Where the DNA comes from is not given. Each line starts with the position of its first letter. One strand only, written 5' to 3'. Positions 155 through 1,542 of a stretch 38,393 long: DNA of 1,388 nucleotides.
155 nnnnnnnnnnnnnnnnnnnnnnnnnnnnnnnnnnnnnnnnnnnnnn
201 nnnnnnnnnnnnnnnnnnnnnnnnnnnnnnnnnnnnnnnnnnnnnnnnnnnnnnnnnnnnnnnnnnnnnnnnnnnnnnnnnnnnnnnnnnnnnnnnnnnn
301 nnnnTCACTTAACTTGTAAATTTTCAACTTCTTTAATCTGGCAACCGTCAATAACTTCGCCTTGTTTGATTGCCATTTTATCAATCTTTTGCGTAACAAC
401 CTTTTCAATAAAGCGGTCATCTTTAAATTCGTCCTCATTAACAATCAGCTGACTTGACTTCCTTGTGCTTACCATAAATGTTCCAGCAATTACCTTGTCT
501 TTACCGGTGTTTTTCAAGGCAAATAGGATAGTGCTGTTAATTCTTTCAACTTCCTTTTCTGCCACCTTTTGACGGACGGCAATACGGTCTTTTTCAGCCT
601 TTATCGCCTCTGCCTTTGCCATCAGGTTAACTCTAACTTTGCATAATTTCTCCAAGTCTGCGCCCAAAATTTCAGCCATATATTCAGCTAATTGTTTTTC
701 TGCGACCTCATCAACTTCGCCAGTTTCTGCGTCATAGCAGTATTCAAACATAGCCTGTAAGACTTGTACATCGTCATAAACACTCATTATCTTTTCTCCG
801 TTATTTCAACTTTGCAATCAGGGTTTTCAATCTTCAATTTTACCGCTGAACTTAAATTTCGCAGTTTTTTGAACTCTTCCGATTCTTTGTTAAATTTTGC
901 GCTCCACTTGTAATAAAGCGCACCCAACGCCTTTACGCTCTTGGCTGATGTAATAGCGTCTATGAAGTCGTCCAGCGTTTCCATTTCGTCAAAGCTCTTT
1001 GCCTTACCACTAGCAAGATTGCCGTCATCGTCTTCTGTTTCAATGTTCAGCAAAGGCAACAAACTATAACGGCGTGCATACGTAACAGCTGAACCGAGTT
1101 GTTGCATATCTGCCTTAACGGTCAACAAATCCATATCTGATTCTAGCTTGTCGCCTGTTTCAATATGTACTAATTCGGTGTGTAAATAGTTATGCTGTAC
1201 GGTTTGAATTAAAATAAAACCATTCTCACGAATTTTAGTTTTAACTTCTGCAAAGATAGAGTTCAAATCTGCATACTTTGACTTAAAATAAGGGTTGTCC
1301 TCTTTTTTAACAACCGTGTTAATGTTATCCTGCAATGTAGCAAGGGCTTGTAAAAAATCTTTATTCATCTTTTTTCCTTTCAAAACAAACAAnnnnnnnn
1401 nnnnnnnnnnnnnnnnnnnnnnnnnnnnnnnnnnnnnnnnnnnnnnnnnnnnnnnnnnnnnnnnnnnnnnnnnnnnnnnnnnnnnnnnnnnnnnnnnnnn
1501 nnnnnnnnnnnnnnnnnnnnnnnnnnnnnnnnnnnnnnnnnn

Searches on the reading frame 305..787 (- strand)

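Call 7: search_protein_families(library=pfam, proteins=[window:305-787:-], max_evalue=0.1)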
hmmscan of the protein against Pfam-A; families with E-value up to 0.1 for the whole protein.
window:305-787:- (160 aa): 1 family
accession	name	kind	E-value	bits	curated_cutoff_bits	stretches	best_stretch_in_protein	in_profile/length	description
PF05565.16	Sipho_Gp157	-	1.4e-19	71.1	28.6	1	12-160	11-162/162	Siphovirus Gp157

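Call 8: search_protein_families(library=phrogs, proteins=[window:305-787:-], max_evalue=0.01)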
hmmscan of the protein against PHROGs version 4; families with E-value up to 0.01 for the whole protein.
window:305-787:- (160 aa): 3 families
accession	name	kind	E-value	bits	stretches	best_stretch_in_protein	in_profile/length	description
phrog_253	-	DNA, RNA and nucleotide metabolism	4.4e-21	76.5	1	10-160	12-167/169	Mu Gam-like end protection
phrog_31283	-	unknown function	0.00098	19.9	1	30-95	144-204/207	-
phrog_20203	-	unknown function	0.0082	17.3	1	97-160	9-75/75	-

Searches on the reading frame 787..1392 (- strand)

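Call 7: search_protein_families(library=pfam, proteins=[window:787-1392:-], max_evalue=0.1)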
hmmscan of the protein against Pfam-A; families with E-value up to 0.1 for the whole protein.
window:787-1392:- (201 aa): 2 families
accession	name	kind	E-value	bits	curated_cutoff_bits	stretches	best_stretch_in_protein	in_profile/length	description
PF04404.17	ERF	-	7.6e-24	84.9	25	1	15-136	3-138/153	ERF superfamily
PF22743.2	PspAA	-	0.012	16.3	27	0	9-53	13-57/92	PspA-Associated protein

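Call 8: search_protein_families(library=phrogs, proteins=[window:787-1392:-], max_evalue=0.01)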
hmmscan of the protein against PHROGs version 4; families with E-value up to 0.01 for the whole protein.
window:787-1392:- (201 aa): 4 families
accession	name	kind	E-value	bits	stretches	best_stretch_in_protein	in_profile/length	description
phrog_2324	-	DNA, RNA and nucleotide metabolism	2.3e-35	122.9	1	9-133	7-137/193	Erf-like ssDNA annealing protein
phrog_155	-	DNA, RNA and nucleotide metabolism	3.4e-30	106.7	1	8-177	63-238/308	Erf-like ssDNA annealing protein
phrog_34817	-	unknown function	2.4e-13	51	1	25-139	32-142/291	-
phrog_10003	-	other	1.3e-07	32.4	1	31-127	63-170/297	recombinase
